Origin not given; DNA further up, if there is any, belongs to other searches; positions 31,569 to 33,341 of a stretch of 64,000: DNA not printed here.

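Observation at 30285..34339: GT / FkbH-like / ACP / FabH-like KAS III / ACP cassette resembling the glyceryl-ACP + FabH-type condensation module of 3-acyl-tetronate (RK-682 / agglomerin-type) biosynthesis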

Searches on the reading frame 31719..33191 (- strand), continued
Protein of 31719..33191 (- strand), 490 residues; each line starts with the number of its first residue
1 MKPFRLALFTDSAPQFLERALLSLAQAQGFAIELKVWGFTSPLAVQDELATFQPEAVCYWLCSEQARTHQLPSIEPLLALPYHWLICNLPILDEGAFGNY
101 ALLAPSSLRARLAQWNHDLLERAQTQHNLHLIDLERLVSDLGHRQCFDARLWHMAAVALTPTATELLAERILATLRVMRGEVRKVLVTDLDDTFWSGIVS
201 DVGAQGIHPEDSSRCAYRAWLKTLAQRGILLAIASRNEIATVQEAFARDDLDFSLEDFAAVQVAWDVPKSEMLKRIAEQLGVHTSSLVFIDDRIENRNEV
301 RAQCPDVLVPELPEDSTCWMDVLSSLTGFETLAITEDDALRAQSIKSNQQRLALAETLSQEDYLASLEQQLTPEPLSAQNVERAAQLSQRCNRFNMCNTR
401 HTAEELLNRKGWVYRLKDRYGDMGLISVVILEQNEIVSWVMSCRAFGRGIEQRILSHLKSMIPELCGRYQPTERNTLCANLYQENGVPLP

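Call 43: search_protein_families(library=pfam, proteins=[L076:64-5928:+, L076:7341-9356:+, L076:9483-11018:+, L076:11125-13533:-, L018:2313-3755:+, L035:1864-3153:+, L035:3119-3874:+, L035:6078-6869:+, L035:10047-11666:+, L035:11663-14092:+], max_evalue=0.0001)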
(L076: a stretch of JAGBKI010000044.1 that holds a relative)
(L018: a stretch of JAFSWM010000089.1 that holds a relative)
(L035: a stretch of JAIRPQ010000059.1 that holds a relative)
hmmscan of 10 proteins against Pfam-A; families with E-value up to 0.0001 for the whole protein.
L076:64-5928:+ (1954 aa): 2 families
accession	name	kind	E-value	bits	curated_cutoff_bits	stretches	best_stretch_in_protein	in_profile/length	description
PF13088.12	BNR_2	-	2.5e-21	76.7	31.4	1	631-916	15-277/277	BNR repeat-like domain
PF13859.12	BNR_3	-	3.3e-15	56.7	27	1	602-906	1-290/308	BNR repeat-like domain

L076:7341-9356:+ (671 aa): 1 family
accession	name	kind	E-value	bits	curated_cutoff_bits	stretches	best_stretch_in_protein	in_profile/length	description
PF21211.3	FkbH_N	-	2.5e-49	168.3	27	1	118-311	1-191/192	FkbH, N-terminal domain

L076:9483-11018:+ (511 aa): 1 family
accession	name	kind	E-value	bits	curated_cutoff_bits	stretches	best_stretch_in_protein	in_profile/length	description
PF03062.24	MBOAT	-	2.1e-15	57.3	27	1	180-372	80-293/337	MBOAT, membrane-bound O-acyltransferase family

L076:11125-13533:- (802 aa): 1 family
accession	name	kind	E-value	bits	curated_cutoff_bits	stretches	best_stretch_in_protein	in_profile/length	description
PF03030.21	H_PPase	-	5.6e-176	587.4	29.7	1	51-763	1-644/645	Inorganic H+ pyrophosphatase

L018:2313-3755:+ (480 aa): 1 family
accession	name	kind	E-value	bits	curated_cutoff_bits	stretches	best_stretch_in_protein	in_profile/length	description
PF03062.24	MBOAT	-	4.4e-16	59.5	27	1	149-341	80-293/337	MBOAT, membrane-bound O-acyltransferase family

L035:1864-3153:+ (429 aa): 1 family
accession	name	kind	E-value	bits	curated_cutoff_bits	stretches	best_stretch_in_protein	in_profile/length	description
PF01041.23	DegT_DnrJ_EryC1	-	1.7e-79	268.1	19.8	1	28-424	6-359/360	DegT/DnrJ/EryC1/StrS aminotransferase family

L035:3119-3874:+ (251 aa): 1 family
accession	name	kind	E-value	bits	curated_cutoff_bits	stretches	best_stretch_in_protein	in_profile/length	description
PF02397.22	Bac_transf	-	5.6e-53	179.6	27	1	15-226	1-177/179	Bacterial sugar transferase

L035:6078-6869:+ (263 aa): 5 families
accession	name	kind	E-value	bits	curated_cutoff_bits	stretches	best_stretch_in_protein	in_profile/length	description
PF13561.12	adh_short_C2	-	1.8e-43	149.2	27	1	28-258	1-234/236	Enoyl-(Acyl carrier protein) reductase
PF00106.31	adh_short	-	8.8e-38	130.2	26.6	1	23-210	2-193/195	short chain dehydrogenase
PF08659.16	KR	-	1.3e-09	38.7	22.6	1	23-177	2-160/180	KR domain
PF13460.12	NAD_binding_10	-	7.2e-05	23.2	27.2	0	28-96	1-69/184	NAD(P)H-binding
PF01370.27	Epimerase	-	7.4e-05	22.7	20.9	0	24-90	1-67/240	NAD dependent epimerase/dehydratase family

L035:10047-11666:+ (539 aa): 2 families
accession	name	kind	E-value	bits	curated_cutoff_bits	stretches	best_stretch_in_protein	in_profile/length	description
PF03023.19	MurJ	-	9e-60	203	27.4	1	32-474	2-424/451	Lipid II flippase MurJ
PF01554.23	MatE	-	5.9e-11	42.8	24.9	1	253-417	1-160/161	MatE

L035:11663-14092:+ (809 aa): 6 families
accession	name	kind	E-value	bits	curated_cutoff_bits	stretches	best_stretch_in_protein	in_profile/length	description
PF00534.26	Glycos_transf_1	-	1.3e-63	214.1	26.4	2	234-407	3-166/172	Glycosyl transferases group 1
PF13692.12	Glyco_trans_1_4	-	2.5e-60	203.3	27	2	247-399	2-142/142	Glycosyl transferases group 1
PF13439.12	Glyco_transf_4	-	1.7e-25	90.4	28.5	2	51-216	16-163/170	Glycosyltransferase Family 4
PF13579.12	Glyco_trans_4_4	-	5.1e-22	79.3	29.7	2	106-196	44-135/158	Glycosyl transferase 4-like domain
PF13477.12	Glyco_trans_4_2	-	4.2e-16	59.8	23.4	1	104-196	50-139/139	Glycosyl transferase 4-like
PF20706.3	GT4-conflict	-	5.6e-14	52.4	26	2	639-739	203-313/385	Family 4 Glycosyltransferase in conflict systems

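Call 48: find_homologous_proteins(query=L068:6259-7290:+)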
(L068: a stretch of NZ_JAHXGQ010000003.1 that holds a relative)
Query L068:6259-7290:+ (343 aa): 3952 proteins with E <= 0.001 among 8000 candidates; the best 120 are listed.
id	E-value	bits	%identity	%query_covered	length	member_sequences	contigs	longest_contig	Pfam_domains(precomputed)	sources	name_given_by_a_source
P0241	5.8e-202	688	100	91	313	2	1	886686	PF08545.17,PF08541.17,PF08392.19,PF00195.26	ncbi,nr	ncbi:3-oxoacyl-ACP synthase III family protein [Saccharothrix sp. SC076]|nr:3-oxoacyl-ACP synthase I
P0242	4.7e-149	514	70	98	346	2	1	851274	PF08545.17,PF00108.30,PF08541.17,PF08392.19,PF00195.26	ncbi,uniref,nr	ncbi:3-oxoacyl-ACP synthase III family protein [Streptomyces abyssomicinicus]|uniref:3-oxoacyl-ACP s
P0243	1.3e-148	513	71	98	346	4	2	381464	PF08545.17,PF00108.30,PF08541.17,PF08392.19,PF00195.26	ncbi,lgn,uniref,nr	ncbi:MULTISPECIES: 3-oxoacyl-ACP synthase III family protein [Streptomyces]|uniref:3-oxoacyl-ACP syn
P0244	7.1e-148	510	70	99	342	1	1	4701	PF08545.17,PF00108.30,PF08541.17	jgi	jgi:3-oxoacyl-[acyl-carrier-protein] synthase-3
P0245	4.7e-147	508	69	99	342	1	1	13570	PF08545.17,PF00108.30,PF08541.17,PF08392.19,PF00195.26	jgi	jgi:3-oxoacyl-[acyl-carrier-protein] synthase-3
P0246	5.8e-147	507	67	100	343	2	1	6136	PF08545.17,PF00108.30,PF00195.26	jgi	jgi:3-oxoacyl-[acyl-carrier-protein] synthase-3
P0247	9.3e-146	503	69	100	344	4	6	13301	PF08545.17,PF00108.30,PF08541.17,PF08392.19,PF00195.26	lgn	-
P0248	1.9e-145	502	68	99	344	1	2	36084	PF08545.17,PF00108.30,PF08541.17,PF08392.19,PF00195.26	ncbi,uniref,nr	ncbi:3-oxoacyl-ACP synthase [Frankia sp. AiPs1]|uniref:3-oxoacyl-ACP synthase III family protein n=1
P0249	4.1e-145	501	70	99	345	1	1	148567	PF08545.17,PF00108.30,PF08541.17,PF08392.19,PF00195.26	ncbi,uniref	ncbi:3-oxoacyl-ACP synthase III family protein [Streptomyces sp. NPDC058000]|uniref:3-oxoacyl-ACP sy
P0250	6.4e-145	501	69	99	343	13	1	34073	PF08545.17,PF00108.30,PF08541.17,PF08392.19,PF00195.26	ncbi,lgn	ncbi:3-oxoacyl-ACP synthase III family protein [Streptomyces albidoflavus]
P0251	9.7e-145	500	66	99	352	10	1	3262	PF08545.17,PF00108.30,PF08541.17,PF08392.19,PF00195.26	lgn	-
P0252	2.0e-144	499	69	99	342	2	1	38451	PF08545.17,PF00108.30,PF08541.17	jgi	jgi:3-oxoacyl-[acyl-carrier-protein] synthase-3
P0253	4.6e-144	498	69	99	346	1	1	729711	PF08545.17,PF00108.30,PF08541.17,PF08392.19,PF00195.26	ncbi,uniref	ncbi:3-oxoacyl-ACP synthase III family protein [Streptomyces sp. NPDC026589]|uniref:3-oxoacyl-ACP sy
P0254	5.5e-144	498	67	100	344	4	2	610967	PF08545.17,PF08541.17,PF00195.26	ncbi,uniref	ncbi:3-oxoacyl-ACP synthase III family protein [Kitasatospora sp. NPDC057904]|uniref:3-oxoacyl-ACP s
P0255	1.1e-143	497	67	99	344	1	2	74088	PF08545.17,PF00108.30,PF08541.17,PF08392.19,PF00195.26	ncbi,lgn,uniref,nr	ncbi:3-oxoacyl-ACP synthase III family protein [Frankia sp. AgPm24]|uniref:3-oxoacyl-ACP synthase II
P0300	1.4e-137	477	64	100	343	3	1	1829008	PF08545.17,PF00108.30,PF08541.17,PF08392.19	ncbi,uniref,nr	ncbi:3-oxoacyl-ACP synthase III family protein [Actinomadura decatromicini]|uniref:3-oxoacyl-ACP syn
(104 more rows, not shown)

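Call 50: find_encoding_contigs(protein=P0242, flank=7000, max_places=1)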
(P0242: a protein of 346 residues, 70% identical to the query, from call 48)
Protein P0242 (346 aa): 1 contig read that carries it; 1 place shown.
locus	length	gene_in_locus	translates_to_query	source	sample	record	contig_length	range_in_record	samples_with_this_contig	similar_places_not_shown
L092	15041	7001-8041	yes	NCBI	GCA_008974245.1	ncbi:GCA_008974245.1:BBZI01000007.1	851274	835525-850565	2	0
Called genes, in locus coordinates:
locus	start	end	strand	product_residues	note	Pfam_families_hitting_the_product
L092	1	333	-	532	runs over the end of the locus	PF00496:SBP_bac_5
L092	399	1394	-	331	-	PF00248:Aldo_ket_red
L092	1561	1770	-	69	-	PF06902:Fer4_19, PF13459:Fer4_15, PF13370:Fer4_13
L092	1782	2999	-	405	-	PF00067:p450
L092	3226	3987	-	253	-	PF00440:TetR_N, PF14246:TetR_C_7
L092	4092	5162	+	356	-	PF00296:Bac_luciferase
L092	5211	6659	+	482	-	PF00083:Sugar_tr, PF07690:MFS_1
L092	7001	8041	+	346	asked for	PF00108:Thiolase_N, PF00195:Chal_sti_synt_N (weak), PF08392:FAE1_CUT1_RppA (weak), PF08545:ACP_syn_III, PF08541:ACP_syn_III_C (weak)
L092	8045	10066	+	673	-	-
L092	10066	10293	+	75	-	PF00550:PP-binding (weak)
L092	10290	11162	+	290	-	PF00198:2-oxoacid_dh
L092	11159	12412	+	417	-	PF06500:FrsA-like (weak)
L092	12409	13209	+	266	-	PF00975:Thioesterase, PF12146:Hydrolase_4 (faint), PF12697:Abhydrolase_6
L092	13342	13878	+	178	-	PF01613:Flavin_Reduct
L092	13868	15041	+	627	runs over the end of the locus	PF00109:ketoacyl-synt, PF02801:Ketoacyl-synt_C, PF16197:KAsynt_C_assoc, PF22336:RhiE-like_linker, PF22621:CurL-like_PKS_C, PF00698:Acyl_transf_1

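Call 51: find_encoding_contigs(protein=P0300, flank=7000, max_places=1)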
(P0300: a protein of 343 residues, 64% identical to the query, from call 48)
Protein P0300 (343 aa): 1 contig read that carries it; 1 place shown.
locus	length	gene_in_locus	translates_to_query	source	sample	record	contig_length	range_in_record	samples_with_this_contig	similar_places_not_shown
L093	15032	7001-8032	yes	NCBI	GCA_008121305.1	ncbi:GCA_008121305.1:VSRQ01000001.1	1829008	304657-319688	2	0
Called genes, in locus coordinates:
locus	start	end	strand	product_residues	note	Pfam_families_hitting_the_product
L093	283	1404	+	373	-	-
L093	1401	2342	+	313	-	-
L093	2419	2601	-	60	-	-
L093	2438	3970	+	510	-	PF14362:DUF4407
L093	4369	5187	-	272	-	PF00753:Lactamase_B, PF23023:Anti-Pycsar_Apyc1 (faint)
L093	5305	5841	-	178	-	PF07883:Cupin_2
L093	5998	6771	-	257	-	PF00486:Trans_reg_C, PF03704:BTAD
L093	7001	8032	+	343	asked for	PF00108:Thiolase_N (weak), PF08392:FAE1_CUT1_RppA (weak), PF08545:ACP_syn_III, PF08541:ACP_syn_III_C (weak)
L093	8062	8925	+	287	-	-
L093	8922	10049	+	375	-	PF06500:FrsA-like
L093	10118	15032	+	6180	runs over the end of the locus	PF00109:ketoacyl-synt, PF02801:Ketoacyl-synt_C, PF16197:KAsynt_C_assoc, PF00698:Acyl_transf_1, PF22621:CurL-like_PKS_C, PF00550:PP-binding, PF00109:ketoacyl-synt, PF02801:Ketoacyl-synt_C, +38 more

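Call 55: search_protein_families(library=pfam, proteins=[L062:11598-12608:-, L032:6163-7359:+, L021:9573-10703:+, L077:5564-6718:-, L077:4001-5158:+, L028:1902-3146:+, L041:6671-7411:+, L028:3076-5097:+, L039:7445-8593:-, L041:5533-6234:+], max_evalue=0.0001)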
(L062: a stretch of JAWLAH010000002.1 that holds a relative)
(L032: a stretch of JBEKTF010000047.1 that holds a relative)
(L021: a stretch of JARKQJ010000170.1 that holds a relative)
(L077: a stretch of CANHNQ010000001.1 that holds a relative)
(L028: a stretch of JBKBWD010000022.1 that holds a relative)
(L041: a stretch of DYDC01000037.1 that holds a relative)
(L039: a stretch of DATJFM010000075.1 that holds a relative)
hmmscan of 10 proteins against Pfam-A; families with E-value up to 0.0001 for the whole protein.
L062:11598-12608:- (336 aa): 1 family
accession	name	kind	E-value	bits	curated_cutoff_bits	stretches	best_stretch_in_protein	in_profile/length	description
PF01522.26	Polysacc_deac_1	-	1.4e-25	90.1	23.1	2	216-294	48-123/124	Polysaccharide deacetylase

L032:6163-7359:+ (398 aa): 4 families
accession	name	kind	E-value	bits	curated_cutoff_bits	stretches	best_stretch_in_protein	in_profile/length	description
PF13561.12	adh_short_C2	-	2.6e-45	155.3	27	1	166-397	9-236/236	Enoyl-(Acyl carrier protein) reductase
PF00106.31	adh_short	-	1.6e-34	119.6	26.6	1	155-342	2-183/195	short chain dehydrogenase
PF01575.25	MaoC_dehydratas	-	8.4e-23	80.7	27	1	18-121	13-117/123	MaoC like domain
PF13452.11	FAS1_DH_region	-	2.8e-08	34.4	22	1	17-129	8-129/132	FAS1-like, dehydratase domain region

L021:9573-10703:+ (376 aa): 2 families
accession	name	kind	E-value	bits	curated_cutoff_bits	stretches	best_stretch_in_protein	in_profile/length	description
PF13527.13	Acetyltransf_9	-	8.7e-07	29.4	25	1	6-105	3-94/127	Acetyltransferase (GNAT) domain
PF00583.31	Acetyltransf_1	-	4.2e-05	24.3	20.7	1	45-105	24-81/116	Acetyltransferase (GNAT) family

L077:5564-6718:- (384 aa): 1 family
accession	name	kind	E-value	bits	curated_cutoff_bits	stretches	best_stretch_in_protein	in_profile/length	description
PF00583.31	Acetyltransf_1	-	0.0001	23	20.7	0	56-117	32-88/116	Acetyltransferase (GNAT) family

L077:4001-5158:+ (385 aa): 6 families
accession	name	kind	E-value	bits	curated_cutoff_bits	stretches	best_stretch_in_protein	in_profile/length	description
PF00534.26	Glycos_transf_1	-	8.7e-38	130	26.4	1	185-352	2-170/172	Glycosyl transferases group 1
PF13692.12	Glyco_trans_1_4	-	2.2e-37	128.9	27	1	200-339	3-141/142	Glycosyl transferases group 1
PF13439.12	Glyco_transf_4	-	5.6e-24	85.5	28.5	1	24-178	1-166/170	Glycosyltransferase Family 4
PF13579.12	Glyco_trans_4_4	-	4.4e-19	69.8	29.7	1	25-177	1-158/158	Glycosyl transferase 4-like domain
PF20706.3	GT4-conflict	-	1.7e-14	54.1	26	1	143-364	144-381/385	Family 4 Glycosyltransferase in conflict systems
PF13524.12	Glyco_trans_1_2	-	7.2e-09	36.2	25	1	286-369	62-143/144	Glycosyl transferase-like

L028:1902-3146:+ (414 aa): 4 families
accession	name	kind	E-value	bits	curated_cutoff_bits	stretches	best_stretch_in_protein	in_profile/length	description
PF01041.23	DegT_DnrJ_EryC1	-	1.9e-118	396.3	19.8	1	26-395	3-360/360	DegT/DnrJ/EryC1/StrS aminotransferase family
PF01212.27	Beta_elim_lyase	-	8.3e-08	32.3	27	1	47-227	32-225/288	Beta-eliminating lyase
PF00155.27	Aminotran_1_2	-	1.2e-05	25.1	19.7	1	50-231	45-250/361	Aminotransferase class I and II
PF00266.25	Aminotran_5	-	7.6e-05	22.3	21.5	0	67-173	66-181/371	Aminotransferase class-V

L041:6671-7411:+ (246 aa): 2 families
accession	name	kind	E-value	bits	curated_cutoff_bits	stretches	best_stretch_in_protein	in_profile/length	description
PF05711.17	TylF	-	1.5e-19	70.7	23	1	68-210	87-239/264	Macrocin-O-methyltransferase (TylF)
PF13578.12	Methyltransf_24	-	2.2e-10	41.8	26.3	1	78-199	2-105/105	Methyltransferase domain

L028:3076-5097:+ (673 aa): 7 families
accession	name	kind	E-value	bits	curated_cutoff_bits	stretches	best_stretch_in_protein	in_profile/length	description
PF02719.21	Polysacc_synt_2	-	7.7e-116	386.8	20.2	1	323-606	1-289/293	Polysaccharide biosynthesis protein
PF01370.27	Epimerase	-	3.6e-20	72.8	20.9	1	323-544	1-237/240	NAD dependent epimerase/dehydratase family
PF13727.12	CoA_binding_3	-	1.9e-13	51.2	25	1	106-278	13-175/175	CoA-binding domain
PF16363.11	GDP_Man_Dehyd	-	7.1e-12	45.9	27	1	324-447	1-130/332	GDP-mannose 4,6 dehydratase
PF04321.23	RmlD_sub_bind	-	2.5e-10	40.3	27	1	322-448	2-103/287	RmlD substrate binding domain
PF01073.25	3Beta_HSD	-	4.5e-09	36.2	22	1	324-452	1-122/280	3-beta hydroxysteroid dehydrogenase/isomerase family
PF08659.16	KR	-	4.6e-06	27.1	22.6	1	323-445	3-135/180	KR domain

L039:7445-8593:- (382 aa): 0 families

L041:5533-6234:+ (233 aa): 2 families
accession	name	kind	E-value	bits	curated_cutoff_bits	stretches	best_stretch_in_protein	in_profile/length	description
PF17836.7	PglD_N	-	1.7e-13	51.4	23.4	1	13-87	3-76/78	PglD N-terminal domain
PF00132.30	Hexapep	-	8e-12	44.8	27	1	164-198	2-36/36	Bacterial transferase hexapeptide (six repeats)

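Call 57: search_protein_families(library=padloc, proteins=[window:31719-33191:-], max_evalue=0.01)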
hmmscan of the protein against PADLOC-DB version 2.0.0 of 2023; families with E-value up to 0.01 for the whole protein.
window:31719-33191:- (490 aa): 1 family
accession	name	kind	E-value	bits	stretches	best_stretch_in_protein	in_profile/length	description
PDLC02926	HTH_VI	-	0.0039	15.4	0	268-298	41-70/92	-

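Call 74: search_dna_similar(query=window:31719-33191:-, collection=plasmids, mode=protein, max_rows=25)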
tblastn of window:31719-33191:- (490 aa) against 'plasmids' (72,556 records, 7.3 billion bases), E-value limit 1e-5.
Records with a match: 204; places in all: 207; records where one place covers at least 80% of the query: 2.
Best place of each record, by identity: <60% 204.
By first word of the organism name: Bacillus 52; Sinorhizobium 40; Streptomyces 38; Ralstonia 15; Clostridium 13; Rhodococcus 5; Rhizobium 5; Nocardia 3; Erwinia 2; Burkholderia 2; and 25 more.
By predicted mobility (MOB-suite, as given by PLSDB): non-mobilizable 125; mobilizable 74; conjugative 5.
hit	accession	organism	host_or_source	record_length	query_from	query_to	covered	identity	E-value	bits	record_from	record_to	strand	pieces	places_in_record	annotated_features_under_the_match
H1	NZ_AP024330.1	Erwinia rhapontici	Brassica rapa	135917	2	481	98%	27.7%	1e-39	160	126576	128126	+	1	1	HAD-IIIC family phosphatase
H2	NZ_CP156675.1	Pseudalkalibacillus hwajinpoensis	mixed culture,soil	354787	89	486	81%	32.7%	4e-54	203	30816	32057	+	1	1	HAD-IIIC family phosphatase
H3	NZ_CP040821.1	Paroceanicella profunda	Cell culture,Deep seawater from Mariana ...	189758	148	486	69%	37.0%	1e-49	190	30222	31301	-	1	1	HAD-IIIC family phosphatase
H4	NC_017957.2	Tistrella mobilis KA081020-065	-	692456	116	490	77%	33.3%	1e-44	175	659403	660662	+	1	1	HAD-IIIC family phosphatase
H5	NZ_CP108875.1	Streptomyces sp. NBC_00826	-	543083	114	486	76%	33.2%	5e-44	173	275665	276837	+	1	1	HAD-IIIC family phosphatase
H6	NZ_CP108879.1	Streptomyces sp. NBC_00822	-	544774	114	486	76%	33.2%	5e-44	173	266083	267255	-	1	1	HAD-IIIC family phosphatase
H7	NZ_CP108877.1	Streptomyces sp. NBC_00825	-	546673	114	486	76%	33.2%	5e-44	173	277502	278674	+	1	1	HAD-IIIC family phosphatase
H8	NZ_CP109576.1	Streptomyces sp. NBC_01369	-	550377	114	486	76%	33.2%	5e-44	173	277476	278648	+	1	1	HAD-IIIC family phosphatase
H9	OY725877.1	Subdoligranulum variabile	-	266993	116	486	76%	32.7%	2e-49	189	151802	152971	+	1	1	none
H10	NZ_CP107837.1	Streptomyces sp. NBC_00523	-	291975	114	486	76%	31.8%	5e-38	155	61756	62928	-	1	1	HAD-IIIC family phosphatase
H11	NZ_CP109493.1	Streptomyces sp. NBC_01435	-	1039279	114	486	76%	31.8%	7e-38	155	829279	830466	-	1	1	record has no annotation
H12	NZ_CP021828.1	Sinorhizobium meliloti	Medicago truncatula,Single Cell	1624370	133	489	73%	32.7%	1e-48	187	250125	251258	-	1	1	none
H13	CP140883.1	Sinorhizobium meliloti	Medicago lupulina,whole organism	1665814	133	489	73%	32.7%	2e-48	187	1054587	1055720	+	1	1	HAD family hydrolase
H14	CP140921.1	Sinorhizobium meliloti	Medicago lupulina,whole organism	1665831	133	489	73%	32.7%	2e-48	187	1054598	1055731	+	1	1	HAD family hydrolase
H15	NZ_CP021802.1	Sinorhizobium meliloti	Medicago sativa,Single Cell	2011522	133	489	73%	32.7%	2e-48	186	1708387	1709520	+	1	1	none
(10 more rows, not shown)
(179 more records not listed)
